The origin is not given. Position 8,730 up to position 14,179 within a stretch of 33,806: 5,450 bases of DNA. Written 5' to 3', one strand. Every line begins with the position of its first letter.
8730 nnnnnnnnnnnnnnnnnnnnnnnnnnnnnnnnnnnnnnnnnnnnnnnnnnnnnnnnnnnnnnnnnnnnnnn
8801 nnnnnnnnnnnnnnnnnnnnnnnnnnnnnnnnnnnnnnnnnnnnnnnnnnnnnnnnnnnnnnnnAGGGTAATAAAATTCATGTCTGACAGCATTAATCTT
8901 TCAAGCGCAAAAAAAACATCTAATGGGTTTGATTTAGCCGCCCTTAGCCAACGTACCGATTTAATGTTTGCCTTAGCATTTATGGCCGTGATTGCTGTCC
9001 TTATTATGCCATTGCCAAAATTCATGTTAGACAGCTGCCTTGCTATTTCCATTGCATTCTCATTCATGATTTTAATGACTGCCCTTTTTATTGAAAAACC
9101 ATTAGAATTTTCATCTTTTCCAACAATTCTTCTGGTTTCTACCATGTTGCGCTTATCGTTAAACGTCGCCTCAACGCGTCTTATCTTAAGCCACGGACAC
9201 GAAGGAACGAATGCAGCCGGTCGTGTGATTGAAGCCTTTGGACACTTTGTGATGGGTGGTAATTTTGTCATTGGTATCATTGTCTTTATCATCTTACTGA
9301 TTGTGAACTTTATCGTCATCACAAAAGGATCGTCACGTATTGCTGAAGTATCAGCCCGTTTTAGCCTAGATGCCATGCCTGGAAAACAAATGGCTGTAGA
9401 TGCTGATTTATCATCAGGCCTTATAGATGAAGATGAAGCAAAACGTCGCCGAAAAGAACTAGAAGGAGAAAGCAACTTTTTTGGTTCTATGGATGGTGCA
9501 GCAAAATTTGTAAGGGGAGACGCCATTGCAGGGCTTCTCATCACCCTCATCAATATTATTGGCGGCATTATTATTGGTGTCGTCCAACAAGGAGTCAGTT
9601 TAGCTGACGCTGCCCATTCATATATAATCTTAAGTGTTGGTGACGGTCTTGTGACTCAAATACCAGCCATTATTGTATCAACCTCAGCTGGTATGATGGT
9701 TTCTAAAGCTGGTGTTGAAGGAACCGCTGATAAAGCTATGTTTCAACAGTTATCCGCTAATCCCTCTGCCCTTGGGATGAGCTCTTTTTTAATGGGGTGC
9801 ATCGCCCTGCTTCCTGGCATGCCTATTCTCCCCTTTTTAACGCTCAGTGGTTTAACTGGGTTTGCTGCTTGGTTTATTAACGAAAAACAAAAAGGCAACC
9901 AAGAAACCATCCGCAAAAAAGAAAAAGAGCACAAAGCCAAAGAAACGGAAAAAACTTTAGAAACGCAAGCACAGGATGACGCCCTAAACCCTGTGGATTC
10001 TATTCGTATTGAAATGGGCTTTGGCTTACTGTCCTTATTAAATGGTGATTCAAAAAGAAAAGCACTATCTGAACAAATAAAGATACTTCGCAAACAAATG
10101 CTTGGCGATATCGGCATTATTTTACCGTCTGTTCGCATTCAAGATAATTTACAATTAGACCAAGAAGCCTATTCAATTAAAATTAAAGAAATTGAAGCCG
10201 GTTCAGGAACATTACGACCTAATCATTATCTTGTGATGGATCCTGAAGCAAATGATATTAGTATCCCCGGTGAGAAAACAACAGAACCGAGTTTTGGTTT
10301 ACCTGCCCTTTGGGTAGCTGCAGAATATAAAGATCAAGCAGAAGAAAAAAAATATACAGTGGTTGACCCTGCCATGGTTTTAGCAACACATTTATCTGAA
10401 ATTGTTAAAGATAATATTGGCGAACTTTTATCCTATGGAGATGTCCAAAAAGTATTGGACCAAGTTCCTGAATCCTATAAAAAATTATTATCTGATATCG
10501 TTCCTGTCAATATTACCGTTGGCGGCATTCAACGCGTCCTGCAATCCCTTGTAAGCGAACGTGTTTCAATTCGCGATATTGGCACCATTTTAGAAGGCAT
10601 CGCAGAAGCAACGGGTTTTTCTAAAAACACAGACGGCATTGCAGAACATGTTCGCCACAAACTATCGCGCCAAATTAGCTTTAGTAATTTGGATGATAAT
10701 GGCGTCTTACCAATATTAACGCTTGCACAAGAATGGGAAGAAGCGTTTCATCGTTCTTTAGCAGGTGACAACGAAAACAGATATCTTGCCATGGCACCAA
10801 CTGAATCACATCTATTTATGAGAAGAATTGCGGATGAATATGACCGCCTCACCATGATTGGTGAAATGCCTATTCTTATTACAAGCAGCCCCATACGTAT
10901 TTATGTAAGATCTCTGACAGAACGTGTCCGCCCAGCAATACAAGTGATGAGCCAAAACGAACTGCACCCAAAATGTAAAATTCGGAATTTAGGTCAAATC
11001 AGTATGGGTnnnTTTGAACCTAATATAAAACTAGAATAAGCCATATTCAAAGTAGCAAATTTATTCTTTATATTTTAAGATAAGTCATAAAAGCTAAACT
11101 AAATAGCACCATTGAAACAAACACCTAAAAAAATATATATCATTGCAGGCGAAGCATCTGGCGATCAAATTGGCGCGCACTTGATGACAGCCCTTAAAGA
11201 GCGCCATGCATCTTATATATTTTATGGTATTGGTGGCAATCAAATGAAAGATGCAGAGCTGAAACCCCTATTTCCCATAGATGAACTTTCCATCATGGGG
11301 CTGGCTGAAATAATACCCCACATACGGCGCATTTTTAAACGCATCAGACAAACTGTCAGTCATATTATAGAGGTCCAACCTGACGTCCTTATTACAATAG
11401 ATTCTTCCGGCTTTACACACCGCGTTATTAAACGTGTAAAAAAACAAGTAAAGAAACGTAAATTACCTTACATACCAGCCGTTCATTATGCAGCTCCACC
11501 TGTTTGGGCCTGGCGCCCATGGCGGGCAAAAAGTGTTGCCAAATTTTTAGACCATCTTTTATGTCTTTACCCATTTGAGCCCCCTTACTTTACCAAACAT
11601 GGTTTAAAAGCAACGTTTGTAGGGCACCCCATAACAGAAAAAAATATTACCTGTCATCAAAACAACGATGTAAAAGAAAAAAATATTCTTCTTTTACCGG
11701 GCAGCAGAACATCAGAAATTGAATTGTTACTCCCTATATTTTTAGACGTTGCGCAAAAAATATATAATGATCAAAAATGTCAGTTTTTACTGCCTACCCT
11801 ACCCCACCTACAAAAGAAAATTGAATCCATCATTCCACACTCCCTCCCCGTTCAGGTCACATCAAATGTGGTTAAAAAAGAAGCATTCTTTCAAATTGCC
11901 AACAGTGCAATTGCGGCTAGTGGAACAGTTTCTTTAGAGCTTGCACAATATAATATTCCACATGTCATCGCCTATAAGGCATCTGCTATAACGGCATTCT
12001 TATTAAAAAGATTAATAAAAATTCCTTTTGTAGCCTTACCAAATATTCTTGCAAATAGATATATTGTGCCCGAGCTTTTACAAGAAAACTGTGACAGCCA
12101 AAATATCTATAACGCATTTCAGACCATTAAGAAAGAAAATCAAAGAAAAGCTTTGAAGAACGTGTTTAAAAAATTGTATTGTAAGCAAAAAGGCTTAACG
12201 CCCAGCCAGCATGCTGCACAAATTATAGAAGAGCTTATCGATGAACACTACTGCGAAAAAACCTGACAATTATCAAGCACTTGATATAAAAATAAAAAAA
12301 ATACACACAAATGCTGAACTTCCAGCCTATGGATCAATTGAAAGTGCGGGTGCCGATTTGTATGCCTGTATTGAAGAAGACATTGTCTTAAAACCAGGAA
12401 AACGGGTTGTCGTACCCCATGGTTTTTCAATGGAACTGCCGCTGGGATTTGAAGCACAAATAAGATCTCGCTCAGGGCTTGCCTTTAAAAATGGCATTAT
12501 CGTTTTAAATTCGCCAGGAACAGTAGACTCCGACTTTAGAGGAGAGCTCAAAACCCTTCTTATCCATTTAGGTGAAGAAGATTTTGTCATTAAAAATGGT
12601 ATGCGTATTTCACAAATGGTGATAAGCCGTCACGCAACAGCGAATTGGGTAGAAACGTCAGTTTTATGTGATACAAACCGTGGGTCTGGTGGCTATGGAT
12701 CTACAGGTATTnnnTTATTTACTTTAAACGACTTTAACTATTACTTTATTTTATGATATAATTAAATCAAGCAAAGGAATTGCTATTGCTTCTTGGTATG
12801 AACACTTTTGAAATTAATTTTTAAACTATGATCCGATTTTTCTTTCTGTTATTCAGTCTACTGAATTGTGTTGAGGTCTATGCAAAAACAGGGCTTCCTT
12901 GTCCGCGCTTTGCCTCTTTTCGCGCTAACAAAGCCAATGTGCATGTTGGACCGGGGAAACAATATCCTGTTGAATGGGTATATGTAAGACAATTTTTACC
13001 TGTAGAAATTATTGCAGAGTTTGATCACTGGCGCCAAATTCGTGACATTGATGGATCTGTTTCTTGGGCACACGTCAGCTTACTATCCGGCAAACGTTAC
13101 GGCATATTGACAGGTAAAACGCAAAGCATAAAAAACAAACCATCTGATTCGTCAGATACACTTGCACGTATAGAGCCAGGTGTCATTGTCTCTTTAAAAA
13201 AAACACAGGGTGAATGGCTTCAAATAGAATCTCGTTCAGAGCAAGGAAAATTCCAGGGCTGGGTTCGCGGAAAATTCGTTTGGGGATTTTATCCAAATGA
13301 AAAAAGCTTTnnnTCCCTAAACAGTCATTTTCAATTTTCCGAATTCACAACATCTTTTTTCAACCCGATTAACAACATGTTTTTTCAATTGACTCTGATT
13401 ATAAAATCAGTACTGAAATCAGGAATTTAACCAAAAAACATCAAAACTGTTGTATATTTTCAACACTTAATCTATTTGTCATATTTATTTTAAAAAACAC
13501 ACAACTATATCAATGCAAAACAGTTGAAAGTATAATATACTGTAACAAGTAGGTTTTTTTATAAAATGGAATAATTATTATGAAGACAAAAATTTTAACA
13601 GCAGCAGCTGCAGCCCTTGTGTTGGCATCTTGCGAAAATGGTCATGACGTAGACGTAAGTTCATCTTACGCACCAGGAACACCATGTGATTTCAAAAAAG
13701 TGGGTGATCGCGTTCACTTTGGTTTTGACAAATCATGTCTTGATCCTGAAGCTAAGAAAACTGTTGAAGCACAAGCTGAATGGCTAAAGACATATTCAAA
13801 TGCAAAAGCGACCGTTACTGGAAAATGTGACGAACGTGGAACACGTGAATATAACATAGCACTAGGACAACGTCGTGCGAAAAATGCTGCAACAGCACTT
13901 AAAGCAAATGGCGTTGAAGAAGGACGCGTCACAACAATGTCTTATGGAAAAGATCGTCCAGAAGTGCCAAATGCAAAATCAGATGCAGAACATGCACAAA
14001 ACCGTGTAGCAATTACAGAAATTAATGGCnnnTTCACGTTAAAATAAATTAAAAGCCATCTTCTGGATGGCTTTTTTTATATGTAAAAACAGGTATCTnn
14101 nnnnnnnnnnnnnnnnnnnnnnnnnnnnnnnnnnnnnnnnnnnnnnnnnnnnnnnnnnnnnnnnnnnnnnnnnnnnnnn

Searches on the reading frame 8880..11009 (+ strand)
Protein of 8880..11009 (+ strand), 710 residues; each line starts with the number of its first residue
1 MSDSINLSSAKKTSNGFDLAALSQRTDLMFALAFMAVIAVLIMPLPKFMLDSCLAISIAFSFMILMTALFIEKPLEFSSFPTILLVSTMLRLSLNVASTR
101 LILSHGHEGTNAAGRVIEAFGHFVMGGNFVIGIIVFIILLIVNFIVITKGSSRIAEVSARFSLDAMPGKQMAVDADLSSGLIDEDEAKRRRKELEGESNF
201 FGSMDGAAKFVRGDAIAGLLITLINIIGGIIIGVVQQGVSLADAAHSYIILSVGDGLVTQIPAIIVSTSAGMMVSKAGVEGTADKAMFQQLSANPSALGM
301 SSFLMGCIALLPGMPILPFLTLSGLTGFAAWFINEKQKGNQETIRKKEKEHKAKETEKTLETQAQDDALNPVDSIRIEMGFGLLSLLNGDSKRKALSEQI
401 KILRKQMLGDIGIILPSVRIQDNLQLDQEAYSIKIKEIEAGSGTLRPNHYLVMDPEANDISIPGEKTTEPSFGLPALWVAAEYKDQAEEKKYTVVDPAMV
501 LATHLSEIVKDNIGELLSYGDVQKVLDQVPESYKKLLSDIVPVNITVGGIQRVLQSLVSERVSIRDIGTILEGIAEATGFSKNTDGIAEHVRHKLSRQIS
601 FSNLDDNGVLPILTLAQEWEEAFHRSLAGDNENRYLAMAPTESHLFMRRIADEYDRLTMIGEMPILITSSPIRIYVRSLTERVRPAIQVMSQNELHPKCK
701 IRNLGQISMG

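Call 6: search_protein_families(library=pfam, proteins=[window:8880-11009:+], max_evalue=0.001)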
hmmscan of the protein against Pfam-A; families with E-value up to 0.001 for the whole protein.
window:8880-11009:+ (710 aa): 1 family
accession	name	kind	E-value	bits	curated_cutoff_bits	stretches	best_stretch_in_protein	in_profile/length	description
PF00771.25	FHIPEP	-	1.1e-253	844.1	29.1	1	37-699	1-656/657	FHIPEP family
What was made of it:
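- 8880..11012 (+): flhA: flagellar type III export gate, 15 bp after flbD. PF00771 FHIPEP, E=1e-253 (call 6).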

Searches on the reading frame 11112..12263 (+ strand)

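Call 6: search_protein_families(library=pfam, proteins=[window:11112-12263:+], max_evalue=0.001)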
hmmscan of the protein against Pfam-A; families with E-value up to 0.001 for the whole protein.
window:11112-12263:+ (384 aa): 1 family
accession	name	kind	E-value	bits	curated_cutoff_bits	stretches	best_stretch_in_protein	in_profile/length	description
PF02684.21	LpxB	-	1.7e-95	320.5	22.6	1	8-364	1-362/374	Lipid-A-disaccharide synthetase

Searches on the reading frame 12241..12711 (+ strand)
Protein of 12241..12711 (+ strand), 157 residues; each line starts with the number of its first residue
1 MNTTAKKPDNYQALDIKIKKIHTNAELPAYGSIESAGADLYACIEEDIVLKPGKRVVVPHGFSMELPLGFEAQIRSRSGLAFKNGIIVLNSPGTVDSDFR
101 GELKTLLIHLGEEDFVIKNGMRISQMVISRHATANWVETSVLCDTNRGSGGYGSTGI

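Call 6: search_protein_families(library=pfam, proteins=[window:12241-12711:+], max_evalue=0.001)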
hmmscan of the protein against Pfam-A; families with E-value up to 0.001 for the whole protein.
window:12241-12711:+ (157 aa): 2 families
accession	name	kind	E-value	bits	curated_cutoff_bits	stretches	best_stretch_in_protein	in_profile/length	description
PF00692.24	dUTPase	-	8.6e-25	87.4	22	1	24-156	2-129/129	dUTPase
PF22769.1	DCD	-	4.7e-09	36.9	27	1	45-130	68-152/153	dCTP deaminase-like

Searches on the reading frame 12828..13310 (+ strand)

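Call 6: search_protein_families(library=pfam, proteins=[window:12828-13310:+], max_evalue=0.001)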
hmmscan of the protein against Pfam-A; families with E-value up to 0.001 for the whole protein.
window:12828-13310:+ (161 aa): 2 families
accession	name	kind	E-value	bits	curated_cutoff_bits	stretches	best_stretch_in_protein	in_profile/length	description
PF06347.19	SH3_4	-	8e-23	80.4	24.1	2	34-88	3-56/56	Bacterial SH3 domain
PF08239.17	SH3_3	-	2.3e-09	37.8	27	1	103-151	7-53/54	Bacterial SH3 domain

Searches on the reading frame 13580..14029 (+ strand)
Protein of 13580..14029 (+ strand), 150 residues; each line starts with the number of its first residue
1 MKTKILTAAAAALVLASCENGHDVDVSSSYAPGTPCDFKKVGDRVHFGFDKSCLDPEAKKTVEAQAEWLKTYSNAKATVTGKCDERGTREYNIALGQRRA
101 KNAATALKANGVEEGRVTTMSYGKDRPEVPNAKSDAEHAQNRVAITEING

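Call 18: search_protein_families(library=pfam, proteins=[window:13580-14029:+], max_evalue=0.0001)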
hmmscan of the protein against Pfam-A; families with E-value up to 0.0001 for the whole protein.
window:13580-14029:+ (150 aa): 1 family
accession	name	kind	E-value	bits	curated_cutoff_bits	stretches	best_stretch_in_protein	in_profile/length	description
PF00691.25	OmpA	-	4.4e-18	65.9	27.2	1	47-139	2-95/98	OmpA family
